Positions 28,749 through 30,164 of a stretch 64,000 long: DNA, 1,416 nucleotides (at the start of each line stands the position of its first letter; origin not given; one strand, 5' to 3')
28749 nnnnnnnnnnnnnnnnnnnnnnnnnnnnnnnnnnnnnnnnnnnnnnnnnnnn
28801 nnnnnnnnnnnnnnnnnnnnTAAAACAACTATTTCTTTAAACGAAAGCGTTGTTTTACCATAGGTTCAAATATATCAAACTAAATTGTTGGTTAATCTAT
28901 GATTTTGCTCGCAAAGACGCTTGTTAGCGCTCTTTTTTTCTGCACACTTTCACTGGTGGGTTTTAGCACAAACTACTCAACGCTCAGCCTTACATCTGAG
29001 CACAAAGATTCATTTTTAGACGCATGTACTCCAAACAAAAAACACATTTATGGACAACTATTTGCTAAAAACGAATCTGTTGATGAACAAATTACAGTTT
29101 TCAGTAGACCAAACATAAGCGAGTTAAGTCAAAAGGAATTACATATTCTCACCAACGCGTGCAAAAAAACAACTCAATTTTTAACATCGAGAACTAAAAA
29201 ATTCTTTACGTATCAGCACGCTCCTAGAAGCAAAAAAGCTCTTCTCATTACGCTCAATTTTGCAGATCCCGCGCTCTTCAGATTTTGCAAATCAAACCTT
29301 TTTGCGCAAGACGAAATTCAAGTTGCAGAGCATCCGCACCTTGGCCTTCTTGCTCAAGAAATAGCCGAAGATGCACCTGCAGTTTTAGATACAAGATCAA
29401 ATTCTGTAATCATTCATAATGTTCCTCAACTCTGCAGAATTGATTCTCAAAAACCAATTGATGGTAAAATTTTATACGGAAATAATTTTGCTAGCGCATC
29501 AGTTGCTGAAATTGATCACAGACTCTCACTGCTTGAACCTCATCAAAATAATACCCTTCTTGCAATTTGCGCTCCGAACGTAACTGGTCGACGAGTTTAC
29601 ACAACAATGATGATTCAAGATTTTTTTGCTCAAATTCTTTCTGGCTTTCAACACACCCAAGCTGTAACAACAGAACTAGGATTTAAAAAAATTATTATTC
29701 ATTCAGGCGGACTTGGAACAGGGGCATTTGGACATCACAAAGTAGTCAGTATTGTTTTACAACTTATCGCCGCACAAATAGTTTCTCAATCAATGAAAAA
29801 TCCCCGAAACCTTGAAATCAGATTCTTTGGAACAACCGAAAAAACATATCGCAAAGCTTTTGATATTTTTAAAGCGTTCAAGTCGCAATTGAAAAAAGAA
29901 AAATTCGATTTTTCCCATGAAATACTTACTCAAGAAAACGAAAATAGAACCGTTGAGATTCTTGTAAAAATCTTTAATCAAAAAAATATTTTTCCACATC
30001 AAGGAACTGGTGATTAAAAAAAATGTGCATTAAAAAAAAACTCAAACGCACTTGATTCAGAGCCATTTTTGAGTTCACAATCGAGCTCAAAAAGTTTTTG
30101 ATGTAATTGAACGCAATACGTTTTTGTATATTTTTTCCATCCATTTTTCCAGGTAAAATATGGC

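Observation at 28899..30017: Secreted homologue of canonical (eukaryote-type) poly(ADP-ribose) glycohydrolase with a remodelled catalytic signature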

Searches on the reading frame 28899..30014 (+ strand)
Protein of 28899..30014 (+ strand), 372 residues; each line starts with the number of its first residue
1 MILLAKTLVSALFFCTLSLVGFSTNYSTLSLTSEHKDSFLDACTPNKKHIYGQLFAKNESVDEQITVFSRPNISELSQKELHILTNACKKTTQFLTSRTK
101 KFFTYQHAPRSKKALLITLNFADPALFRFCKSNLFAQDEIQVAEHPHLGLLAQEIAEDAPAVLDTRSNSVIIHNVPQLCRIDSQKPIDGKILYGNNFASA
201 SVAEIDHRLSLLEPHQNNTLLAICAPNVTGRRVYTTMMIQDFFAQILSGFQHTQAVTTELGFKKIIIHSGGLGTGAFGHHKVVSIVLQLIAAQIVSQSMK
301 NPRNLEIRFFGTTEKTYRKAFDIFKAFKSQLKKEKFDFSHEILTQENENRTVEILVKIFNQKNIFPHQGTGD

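Call 3: search_protein_families(library=pfam, proteins=[window:28899-30014:+], max_evalue=10)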
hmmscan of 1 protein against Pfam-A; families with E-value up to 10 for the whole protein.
window:28899-30014:+ (372 aa): 2 families
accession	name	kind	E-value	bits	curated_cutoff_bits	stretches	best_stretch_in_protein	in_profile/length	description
PF05028.20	PARG_cat_C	-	0.0029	17.7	26.3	1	216-299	113-195/207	Poly (ADP-ribose) glycohydrolase (PARG), Macro domain fold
PF22822.1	MrpR_N_CB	-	1.9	9.7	27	0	34-87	5-54/79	MrpR, N-terminal core-binding domain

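Call 4: search_protein_families(library=ncbifam, proteins=[window:28899-30014:+], max_evalue=10)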
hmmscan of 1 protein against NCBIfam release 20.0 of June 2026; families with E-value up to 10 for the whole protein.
window:28899-30014:+ (372 aa): 1 family
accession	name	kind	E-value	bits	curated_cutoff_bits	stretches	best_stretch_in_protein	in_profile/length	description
TIGR01152.1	psbD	equivalog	0.062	12.4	600.6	1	229-347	239-350/352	photosystem II D2 protein (photosystem q(a) protein)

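Call 5: search_solved_structures(query=window:28899-30014:+, max_evalue=10, show_alignments=3)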
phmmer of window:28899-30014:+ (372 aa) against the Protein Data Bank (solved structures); distinct sequences matched with E-value up to 10: 1.
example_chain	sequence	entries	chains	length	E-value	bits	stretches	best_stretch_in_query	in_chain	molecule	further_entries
1o77_A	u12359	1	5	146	0.97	11.7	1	311-364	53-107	TOLL-LIKE RECEPTOR 2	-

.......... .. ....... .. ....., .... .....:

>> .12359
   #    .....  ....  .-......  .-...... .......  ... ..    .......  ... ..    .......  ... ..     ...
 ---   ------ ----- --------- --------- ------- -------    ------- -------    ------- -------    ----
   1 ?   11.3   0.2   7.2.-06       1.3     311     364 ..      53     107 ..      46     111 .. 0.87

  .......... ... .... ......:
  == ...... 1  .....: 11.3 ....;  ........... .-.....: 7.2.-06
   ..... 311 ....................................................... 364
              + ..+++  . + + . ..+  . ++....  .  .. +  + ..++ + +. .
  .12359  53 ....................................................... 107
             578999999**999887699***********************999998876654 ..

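Call 6: find_homologous_proteins(query=window:28899-30014:+, max_evalue=0.001)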
Query window:28899-30014:+ (372 aa): 23 proteins with E <= 0.001 among 1830 candidates.
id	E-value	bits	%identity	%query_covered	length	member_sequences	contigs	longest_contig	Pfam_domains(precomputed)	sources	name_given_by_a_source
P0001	9.2e-244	826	100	100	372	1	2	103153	-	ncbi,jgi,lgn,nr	ncbi:hypothetical protein FJ366_00740 [Candidatus Dependentiae bacterium]|nr:hypothetical protein [C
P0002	3.2e-148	511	61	100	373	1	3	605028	-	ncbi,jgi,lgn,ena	jgi:hypothetical protein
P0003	7.7e-97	343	47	97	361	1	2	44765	-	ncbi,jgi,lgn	jgi:hypothetical protein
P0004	1.8e-95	338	46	99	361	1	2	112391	PF05028.21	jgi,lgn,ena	-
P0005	5.7e-20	90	35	54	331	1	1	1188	PF05028.21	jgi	-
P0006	1.4e-18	85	37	52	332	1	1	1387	PF05028.21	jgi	-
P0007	1.0e-17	82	38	48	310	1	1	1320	PF05028.21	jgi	jgi:hypothetical protein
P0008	5.5e-17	80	32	63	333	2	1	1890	PF05028.21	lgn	-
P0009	1.7e-16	78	33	52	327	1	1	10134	PF05028.21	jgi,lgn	jgi:hypothetical protein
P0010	1.8e-16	78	37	48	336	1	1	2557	PF05028.21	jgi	jgi:hypothetical protein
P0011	5.2e-16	77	34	52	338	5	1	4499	PF05028.21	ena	-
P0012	9.9e-16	76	29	73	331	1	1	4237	PF05028.21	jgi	jgi:hypothetical protein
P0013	1.1e-15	76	35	49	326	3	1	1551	PF05028.21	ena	-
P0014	1.5e-15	75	33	44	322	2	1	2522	PF05028.21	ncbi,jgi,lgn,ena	jgi:hypothetical protein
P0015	1.9e-15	75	32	61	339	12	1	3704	PF05028.21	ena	-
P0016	2.2e-15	75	37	49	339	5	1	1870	PF05028.21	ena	-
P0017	2.4e-15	75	30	73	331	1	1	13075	PF05028.21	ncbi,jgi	jgi:hypothetical protein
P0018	2.1e-14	71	32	48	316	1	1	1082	PF05028.21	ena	-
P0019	3.0e-14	71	31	49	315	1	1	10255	PF05028.21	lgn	-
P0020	4.2e-14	70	35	47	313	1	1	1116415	PF05028.21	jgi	jgi:hypothetical protein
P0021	6.6e-14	70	35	47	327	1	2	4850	PF05028.21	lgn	-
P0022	4.2e-13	67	33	47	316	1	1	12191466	PF05028.21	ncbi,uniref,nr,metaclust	ncbi:Hypothetical protein AKJ09_10288 [Labilithrix luteola]|uniref:PARG catalytic Macro domain-conta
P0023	5.4e-13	67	34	49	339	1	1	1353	PF05028.21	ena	-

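Call 8: search_solved_structures(query=A1, max_evalue=1, show_alignments=3)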
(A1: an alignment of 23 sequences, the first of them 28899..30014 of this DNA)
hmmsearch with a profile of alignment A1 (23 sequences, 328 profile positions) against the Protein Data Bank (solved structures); distinct sequences matched with E-value up to 1: 21.
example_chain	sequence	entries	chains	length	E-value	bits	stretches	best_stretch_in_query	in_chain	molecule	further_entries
6oak_A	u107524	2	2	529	1.3e-12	50.9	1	194-285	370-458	Poly(ADP-ribose) glycohydrolase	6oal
4a0d_A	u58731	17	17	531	1.4e-12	50.8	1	194-285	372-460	POLY(ADP-RIBOSE) GLYCOHYDROLASE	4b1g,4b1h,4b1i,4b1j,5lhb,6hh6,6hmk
6o9x_A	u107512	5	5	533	1.4e-12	50.8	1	194-285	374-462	Poly(ADP-ribose) glycohydrolase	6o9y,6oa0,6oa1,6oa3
5a7r_A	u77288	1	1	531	1.4e-12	50.8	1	194-285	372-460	POLY(ADP-RIBOSE) GLYCOHYDROLASE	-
4fc2_A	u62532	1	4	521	3.5e-12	49.5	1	194-285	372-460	Poly(ADP-ribose) glycohydrolase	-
4na0_A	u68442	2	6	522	3.5e-12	49.5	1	194-285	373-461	Poly(ADP-ribose) glycohydrolase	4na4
4na5_A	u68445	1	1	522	3.5e-12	49.5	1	194-285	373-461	Poly(ADP-ribose) glycohydrolase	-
4n9y_A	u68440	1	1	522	3.5e-12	49.5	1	194-285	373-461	Poly(ADP-ribose) glycohydrolase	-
4n9z_A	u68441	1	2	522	3.5e-12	49.5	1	194-285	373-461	Poly(ADP-ribose) glycohydrolase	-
4na6_A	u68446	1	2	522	3.5e-12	49.5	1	194-285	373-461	Poly(ADP-ribose) glycohydrolase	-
3uek_A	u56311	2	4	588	7.4e-11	45.1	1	195-285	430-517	Poly(ADP-ribose) glycohydrolase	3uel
8adj_A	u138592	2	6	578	2.3e-08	37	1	194-282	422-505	Poly(ADP-ribose) glycohydrolase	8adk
4epp_A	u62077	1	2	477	2.8e-06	30.1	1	191-301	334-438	Poly(ADP-ribose) glycohydrolase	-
4l2h_A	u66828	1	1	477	2.9e-06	30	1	191-301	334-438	Poly(ADP-ribose) glycohydrolase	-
4epq_A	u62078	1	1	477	3.3e-06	29.9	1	191-301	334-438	Poly(ADP-ribose) glycohydrolase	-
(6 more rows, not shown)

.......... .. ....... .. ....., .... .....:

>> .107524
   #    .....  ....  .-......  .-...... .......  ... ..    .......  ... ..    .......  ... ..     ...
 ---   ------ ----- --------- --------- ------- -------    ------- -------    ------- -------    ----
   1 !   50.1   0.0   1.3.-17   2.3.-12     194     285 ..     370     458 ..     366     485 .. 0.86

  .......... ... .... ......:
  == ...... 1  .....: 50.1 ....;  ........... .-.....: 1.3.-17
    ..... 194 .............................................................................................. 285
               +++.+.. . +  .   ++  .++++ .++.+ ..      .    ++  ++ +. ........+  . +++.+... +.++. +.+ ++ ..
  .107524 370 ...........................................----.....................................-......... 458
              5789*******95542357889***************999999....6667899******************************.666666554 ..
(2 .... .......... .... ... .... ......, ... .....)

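Call 9: search_protein_families(library=pfam, alignment_id=A1, max_evalue=0.01)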
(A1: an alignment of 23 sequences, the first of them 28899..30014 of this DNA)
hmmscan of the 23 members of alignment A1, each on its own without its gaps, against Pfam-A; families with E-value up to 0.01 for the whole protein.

A. member 1, window:28899-30014:+ (372 aa): 1 family
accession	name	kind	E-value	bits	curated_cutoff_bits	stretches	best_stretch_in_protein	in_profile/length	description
PF05028.20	PARG_cat_C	-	0.0029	17.7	26.3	1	216-299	113-195/207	Poly (ADP-ribose) glycohydrolase (PARG), Macro domain fold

B. families by the number of members that match (of 23 scanned): 1 family
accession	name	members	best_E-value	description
PF05028.20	PARG_cat_C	23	1.1e-15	Poly (ADP-ribose) glycohydrolase (PARG), Macro domain fold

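Call 13: find_encoding_contigs(protein=P0002, flank=6000, max_places=3)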
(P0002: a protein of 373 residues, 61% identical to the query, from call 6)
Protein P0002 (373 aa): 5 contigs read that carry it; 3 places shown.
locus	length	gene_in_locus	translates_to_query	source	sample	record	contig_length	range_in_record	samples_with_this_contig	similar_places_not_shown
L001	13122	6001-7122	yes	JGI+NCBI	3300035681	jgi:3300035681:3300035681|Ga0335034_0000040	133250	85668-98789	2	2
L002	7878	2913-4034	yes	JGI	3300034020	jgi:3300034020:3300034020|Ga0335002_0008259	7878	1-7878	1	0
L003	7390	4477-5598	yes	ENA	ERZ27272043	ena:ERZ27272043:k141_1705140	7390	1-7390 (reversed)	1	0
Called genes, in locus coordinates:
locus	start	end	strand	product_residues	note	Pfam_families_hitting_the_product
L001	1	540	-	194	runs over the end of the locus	PF11188:DUF2975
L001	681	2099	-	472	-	-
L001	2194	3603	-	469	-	-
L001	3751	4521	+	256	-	PF00497:SBP_bac_3, PF10613:Lig_chan-Glu_bd (weak)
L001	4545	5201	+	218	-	PF00528:BPD_transp_1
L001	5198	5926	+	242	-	PF01637:ATPase_2 (faint), PF09818:ABC_ATPase (faint), PF00005:ABC_tran, PF13401:AAA_22 (weak), PF02463:SMC_N (weak), PF13304:AAA_21 (weak)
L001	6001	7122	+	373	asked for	-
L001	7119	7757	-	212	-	PF00484:Pro_CA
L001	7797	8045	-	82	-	-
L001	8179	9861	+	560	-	PF03219:TLC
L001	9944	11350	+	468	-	PF07690:MFS_1, PF03219:TLC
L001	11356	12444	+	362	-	PF00814:TsaD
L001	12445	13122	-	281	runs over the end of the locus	-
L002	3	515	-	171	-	?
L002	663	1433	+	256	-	PF00497:SBP_bac_3, PF10613:Lig_chan-Glu_bd (weak)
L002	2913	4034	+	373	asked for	-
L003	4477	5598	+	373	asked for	-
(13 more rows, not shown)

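Call 14: find_encoding_contigs(protein=P0004, flank=6000, max_places=3)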
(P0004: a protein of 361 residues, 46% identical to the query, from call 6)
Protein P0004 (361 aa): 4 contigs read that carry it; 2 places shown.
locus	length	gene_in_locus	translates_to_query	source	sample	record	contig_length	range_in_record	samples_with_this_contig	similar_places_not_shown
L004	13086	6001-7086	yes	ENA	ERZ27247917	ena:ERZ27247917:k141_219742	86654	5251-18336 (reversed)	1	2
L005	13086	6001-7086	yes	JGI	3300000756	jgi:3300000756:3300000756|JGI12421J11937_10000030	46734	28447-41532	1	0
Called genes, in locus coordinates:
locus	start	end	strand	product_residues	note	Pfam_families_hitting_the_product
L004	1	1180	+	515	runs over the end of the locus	PF01541:GIY-YIG (weak), PF27096:UvrC_M, PF22920:UvrC_RNaseH (faint), PF08459:UvrC_RNaseH_dom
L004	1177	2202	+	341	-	-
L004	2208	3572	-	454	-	-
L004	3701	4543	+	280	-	PF00497:SBP_bac_3, PF10613:Lig_chan-Glu_bd (weak)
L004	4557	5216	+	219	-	PF00528:BPD_transp_1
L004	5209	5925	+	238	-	PF01637:ATPase_2 (weak), PF09818:ABC_ATPase (faint), PF00005:ABC_tran, PF13401:AAA_22 (faint), PF02463:SMC_N (weak), PF13304:AAA_21 (weak)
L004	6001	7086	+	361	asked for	PF05028:PARG_cat_C (faint)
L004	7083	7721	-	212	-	PF00484:Pro_CA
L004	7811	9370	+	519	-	PF03572:Peptidase_S41 (weak)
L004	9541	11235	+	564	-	PF03219:TLC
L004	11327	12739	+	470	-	PF03219:TLC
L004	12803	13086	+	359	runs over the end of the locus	PF00814:TsaD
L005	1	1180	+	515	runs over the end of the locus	PF01541:GIY-YIG (weak), PF27096:UvrC_M, PF22920:UvrC_RNaseH (faint), PF08459:UvrC_RNaseH_dom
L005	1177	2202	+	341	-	-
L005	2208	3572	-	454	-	-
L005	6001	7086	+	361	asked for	PF05028:PARG_cat_C (faint)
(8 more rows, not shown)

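Call 19: predict_structure(alignment_id=A1)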
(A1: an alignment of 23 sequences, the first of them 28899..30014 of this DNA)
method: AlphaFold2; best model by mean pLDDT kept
length: 372 residues; sequences in the alignment: 23
mean_pLDDT: 87.2   pTM: 0.88
mean pLDDT of the five models: 87.2, 86.0, 85.2, 84.6, 84.0
residues with pLDDT >= 90: 215; 70-90: 114; 50-70: 41; < 50: 2
segments of 3 or more residues with pLDDT < 50: none
pLDDT, mean of each block of 10 residues (from residue 1): 66 57 93 96 96 93 95 86 92 93 72 85 79 86 94 90 88 95 86 90 94 91 85 86 94 96 93 79 94 96 95 93 96 82 68 90 68 47
secondary structure, 60 per line:
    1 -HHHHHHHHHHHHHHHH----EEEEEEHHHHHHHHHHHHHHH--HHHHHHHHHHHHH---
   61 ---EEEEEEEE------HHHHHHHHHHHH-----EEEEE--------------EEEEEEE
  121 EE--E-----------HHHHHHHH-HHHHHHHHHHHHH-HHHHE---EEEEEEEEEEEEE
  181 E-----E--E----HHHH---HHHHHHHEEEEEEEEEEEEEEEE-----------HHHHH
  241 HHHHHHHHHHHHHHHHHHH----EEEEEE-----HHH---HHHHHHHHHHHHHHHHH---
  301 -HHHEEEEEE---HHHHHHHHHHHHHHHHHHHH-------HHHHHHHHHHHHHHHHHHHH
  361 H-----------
elements in order: H2-17 E22-27 H28-42 H45-57 E64-71 H78-89 E95-99 E114-122 H137-144 H146-158 H160-163 E168-181 H195-198 H202-208 E209-224 H236-259 E264-269 H281-297 E305-310 H314-333 H341-361

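Call 22: fold_search(model_id=the predicted structure, library=pdb)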
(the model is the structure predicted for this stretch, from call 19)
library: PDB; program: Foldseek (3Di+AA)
matches with E <= 10: 749; with E <= 0.001: 61
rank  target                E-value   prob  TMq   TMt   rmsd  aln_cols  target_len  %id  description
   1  4epq                  3.0e-10  1.00  0.54  0.47   7.9       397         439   12  canonical poly(ADP-ribose) glycohydrolase RBPI inhibitor complex from Tetrahymena thermophila (released 2012-06-13)
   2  4epp_A                1.7e-09  1.00  0.56  0.48   7.7       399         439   12  Canonical poly(ADP-ribose) glycohydrolase from Tetrahymena thermophila. (released 2012-06-20)
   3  4l2h                  4.9e-09  1.00  0.55  0.48   8.2       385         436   12  Structure of a catalytically inactive PARG in complex with a poly-ADP-ribose fragment (released 2013-07-24)
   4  4b1h                  6.8e-09  1.00  0.49  0.37   7.9       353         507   13  Structure of human PARG catalytic domain in complex with ADP-ribose (released 2012-12-19)
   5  4b1j                  6.8e-09  1.00  0.47  0.36   7.7       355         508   13  Structure of human PARG catalytic domain in complex with ADP-HPD (released 2012-12-19)
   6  6hmk                  7.2e-09  1.00  0.48  0.37   7.6       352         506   13  POLYADPRIBOSYL GLYCOHYDROLASE IN COMPLEX WITH PDD00016690 (released 2018-11-14)
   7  4n9y                  1.1e-08  1.00  0.47  0.36   6.8       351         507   12  Crystal structure of mouse poly(ADP-ribose) glycohydrolase (PARG) catalytic domain mutant E748Q (released 2014-01-29)
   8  6hml                  1.6e-08  1.00  0.48  0.37   7.6       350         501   12  POLYADPRIBOSYL GLYCOSIDASE IN COMPLEX WITH PDD00017299 (released 2018-11-14)
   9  7kg0                  1.7e-08  1.00  0.48  0.38   6.9       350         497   13  Structure of human PARG complexed with PARG-131 (released 2021-03-10)
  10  4n9z_A                1.7e-08  1.00  0.47  0.36   6.9       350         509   12  Crystal structure of mouse poly(ADP-ribose) glycohydrolase (PARG) catalytic domain mutant E749Q (released 2014-01-29)
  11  4a0d                  1.7e-08  1.00  0.46  0.36   7.0       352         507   13  Structure of unliganded human PARG catalytic domain (released 2012-10-17)
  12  7kg8                  1.8e-08  1.00  0.47  0.36   7.7       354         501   13  Structure of human PARG complexed with PARG-061 (released 2021-03-10)
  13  4na0_A                1.9e-08  1.00  0.47  0.37   6.8       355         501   13  Crystal structure of mouse poly(ADP-ribose) glycohydrolase (PARG) catalytic domain with ADPRibose (released 2014-01-29)
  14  7kg1                  1.9e-08  1.00  0.47  0.37   7.6       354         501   13  Structure of human PARG complexed with PARG-002 (released 2021-03-10)
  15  5a7r                  2.2e-08  1.00  0.47  0.36   8.2       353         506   13  Human poly(ADP-ribose) glycohydrolase in complex with synthetic dimeric ADP-ribose (released 2015-07-22)
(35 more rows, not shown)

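Call 23: search_protein_representatives(alignment_id=A1)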
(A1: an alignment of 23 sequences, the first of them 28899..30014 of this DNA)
Query: 23 sequences, 328 profile positions. Proteins with E-value up to 0.001 (for the whole library): 3397; up to 1e-10: 1272; up to 1e-30: 622. The best 150 are listed.
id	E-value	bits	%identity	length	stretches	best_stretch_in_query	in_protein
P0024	1.2e-170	583.5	-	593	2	6-328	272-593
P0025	4.3e-118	410.8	-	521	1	4-328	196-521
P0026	5.1e-118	410.5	-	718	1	5-328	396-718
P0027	9.5e-118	409.6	-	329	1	4-328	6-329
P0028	2.3e-117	408.4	-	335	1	5-328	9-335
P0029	3.5e-116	404.5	-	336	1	3-328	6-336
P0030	6.9e-116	403.5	-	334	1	3-328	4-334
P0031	4.1e-115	401.0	-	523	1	3-328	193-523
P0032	9.2e-115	399.8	-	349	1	8-328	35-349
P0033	1.7e-114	399.0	-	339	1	4-328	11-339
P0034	2.6e-113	395.0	-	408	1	2-328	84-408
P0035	6.1e-113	393.8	-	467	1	8-328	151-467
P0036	1.4e-112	392.7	-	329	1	3-328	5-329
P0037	2.5e-112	391.8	-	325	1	4-328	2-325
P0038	3.3e-109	381.6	-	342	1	4-328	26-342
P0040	6.4e-109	380.6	-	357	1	5-328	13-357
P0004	6.4e-104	364.2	-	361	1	5-328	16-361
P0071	8.0e-100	350.7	-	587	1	4-328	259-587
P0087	1.7e-95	336.5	-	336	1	9-328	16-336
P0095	2.7e-94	332.6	-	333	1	5-328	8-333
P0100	6.7e-94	331.3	-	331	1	5-328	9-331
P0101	8.3e-94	330.9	-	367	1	3-328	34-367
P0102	1.1e-93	330.5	-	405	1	5-328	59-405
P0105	2.5e-93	329.4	-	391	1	5-328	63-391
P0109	1.3e-92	327.0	-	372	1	6-328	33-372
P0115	3.9e-92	325.5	-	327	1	14-328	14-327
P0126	7.4e-91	321.3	-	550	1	9-328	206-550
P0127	1.1e-90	320.8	-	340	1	4-328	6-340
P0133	1.5e-89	317.0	-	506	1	13-328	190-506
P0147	2.6e-87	309.6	-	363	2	84-328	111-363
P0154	1.6e-86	307.0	-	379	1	5-328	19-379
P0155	2.4e-86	306.5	-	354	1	8-328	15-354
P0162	5.5e-85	302.0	-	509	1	11-281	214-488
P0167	8.2e-84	298.1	-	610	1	10-327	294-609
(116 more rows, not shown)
